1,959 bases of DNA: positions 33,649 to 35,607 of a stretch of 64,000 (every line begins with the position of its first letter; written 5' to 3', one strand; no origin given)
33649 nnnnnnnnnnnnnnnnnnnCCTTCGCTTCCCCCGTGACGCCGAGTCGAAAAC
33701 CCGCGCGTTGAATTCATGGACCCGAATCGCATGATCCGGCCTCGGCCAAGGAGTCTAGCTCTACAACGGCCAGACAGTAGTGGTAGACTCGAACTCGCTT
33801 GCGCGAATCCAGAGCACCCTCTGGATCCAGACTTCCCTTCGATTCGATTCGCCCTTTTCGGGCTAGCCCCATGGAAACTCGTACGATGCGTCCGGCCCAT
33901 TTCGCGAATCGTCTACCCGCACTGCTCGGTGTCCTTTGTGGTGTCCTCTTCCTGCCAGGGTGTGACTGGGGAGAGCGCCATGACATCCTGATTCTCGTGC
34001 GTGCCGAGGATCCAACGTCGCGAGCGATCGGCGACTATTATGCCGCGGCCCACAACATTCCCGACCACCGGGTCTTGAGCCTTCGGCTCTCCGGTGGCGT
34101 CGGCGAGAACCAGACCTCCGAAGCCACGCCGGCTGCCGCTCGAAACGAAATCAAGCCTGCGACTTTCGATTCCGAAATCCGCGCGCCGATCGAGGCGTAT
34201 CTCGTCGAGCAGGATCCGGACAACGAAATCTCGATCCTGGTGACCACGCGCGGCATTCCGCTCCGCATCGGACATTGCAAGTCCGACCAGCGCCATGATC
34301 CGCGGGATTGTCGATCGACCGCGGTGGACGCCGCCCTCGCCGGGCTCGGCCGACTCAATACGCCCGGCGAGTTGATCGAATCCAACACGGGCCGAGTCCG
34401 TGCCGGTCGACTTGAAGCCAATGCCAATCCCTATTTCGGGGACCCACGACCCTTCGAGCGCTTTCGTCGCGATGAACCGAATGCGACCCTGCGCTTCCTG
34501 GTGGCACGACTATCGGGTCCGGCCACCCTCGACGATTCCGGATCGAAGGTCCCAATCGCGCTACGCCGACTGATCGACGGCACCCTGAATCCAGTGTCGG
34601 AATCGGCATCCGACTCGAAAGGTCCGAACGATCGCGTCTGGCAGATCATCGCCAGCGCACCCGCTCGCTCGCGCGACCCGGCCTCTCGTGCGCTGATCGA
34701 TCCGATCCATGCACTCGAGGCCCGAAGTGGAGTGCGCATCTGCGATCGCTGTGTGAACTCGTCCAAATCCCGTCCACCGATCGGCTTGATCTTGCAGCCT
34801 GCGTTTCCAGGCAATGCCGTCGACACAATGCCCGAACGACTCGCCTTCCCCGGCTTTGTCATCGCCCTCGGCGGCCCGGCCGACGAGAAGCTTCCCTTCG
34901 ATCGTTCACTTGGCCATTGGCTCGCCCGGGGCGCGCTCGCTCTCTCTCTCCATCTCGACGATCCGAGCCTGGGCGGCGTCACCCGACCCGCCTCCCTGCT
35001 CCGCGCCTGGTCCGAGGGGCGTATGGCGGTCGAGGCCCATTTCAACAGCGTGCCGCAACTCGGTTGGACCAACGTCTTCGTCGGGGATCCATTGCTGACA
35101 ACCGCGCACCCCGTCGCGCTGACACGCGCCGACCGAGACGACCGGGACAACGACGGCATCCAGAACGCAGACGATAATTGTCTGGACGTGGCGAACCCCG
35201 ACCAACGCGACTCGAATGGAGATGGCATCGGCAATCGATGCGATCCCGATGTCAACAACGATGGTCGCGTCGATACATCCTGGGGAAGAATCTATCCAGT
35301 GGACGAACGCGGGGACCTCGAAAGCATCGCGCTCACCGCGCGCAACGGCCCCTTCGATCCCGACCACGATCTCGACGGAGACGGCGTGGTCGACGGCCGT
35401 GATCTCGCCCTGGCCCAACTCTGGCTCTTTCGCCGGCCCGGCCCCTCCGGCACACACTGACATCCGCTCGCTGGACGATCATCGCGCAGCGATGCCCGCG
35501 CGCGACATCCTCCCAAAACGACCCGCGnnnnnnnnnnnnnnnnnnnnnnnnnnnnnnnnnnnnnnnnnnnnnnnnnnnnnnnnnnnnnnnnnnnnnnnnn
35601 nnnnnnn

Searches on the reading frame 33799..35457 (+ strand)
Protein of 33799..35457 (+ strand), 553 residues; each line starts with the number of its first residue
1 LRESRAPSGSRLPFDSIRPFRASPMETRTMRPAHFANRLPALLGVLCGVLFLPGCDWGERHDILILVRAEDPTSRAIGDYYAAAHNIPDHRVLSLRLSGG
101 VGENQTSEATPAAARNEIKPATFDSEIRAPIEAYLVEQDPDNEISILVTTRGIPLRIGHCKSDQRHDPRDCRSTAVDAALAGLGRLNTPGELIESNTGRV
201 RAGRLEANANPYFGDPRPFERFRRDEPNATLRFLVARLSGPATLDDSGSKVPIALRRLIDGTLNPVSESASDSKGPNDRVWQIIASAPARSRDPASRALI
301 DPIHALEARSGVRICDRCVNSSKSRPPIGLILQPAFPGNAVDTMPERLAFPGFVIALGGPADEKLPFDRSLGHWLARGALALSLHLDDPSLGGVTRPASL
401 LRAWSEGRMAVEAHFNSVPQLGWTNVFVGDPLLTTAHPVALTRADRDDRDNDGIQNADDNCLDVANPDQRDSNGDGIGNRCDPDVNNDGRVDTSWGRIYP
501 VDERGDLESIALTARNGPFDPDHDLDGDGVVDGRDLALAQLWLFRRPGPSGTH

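Call 30: search_protein_families(library=pfam, proteins=[window:33799-35457:+], max_evalue=0.001)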
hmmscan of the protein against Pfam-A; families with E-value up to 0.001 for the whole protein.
window:33799-35457:+ (553 aa): 1 family
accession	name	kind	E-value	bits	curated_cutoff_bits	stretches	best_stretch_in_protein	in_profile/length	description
PF02412.23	TSP_3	-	0.00046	20.3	25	0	470-493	1-24/36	Thrombospondin type 3 repeat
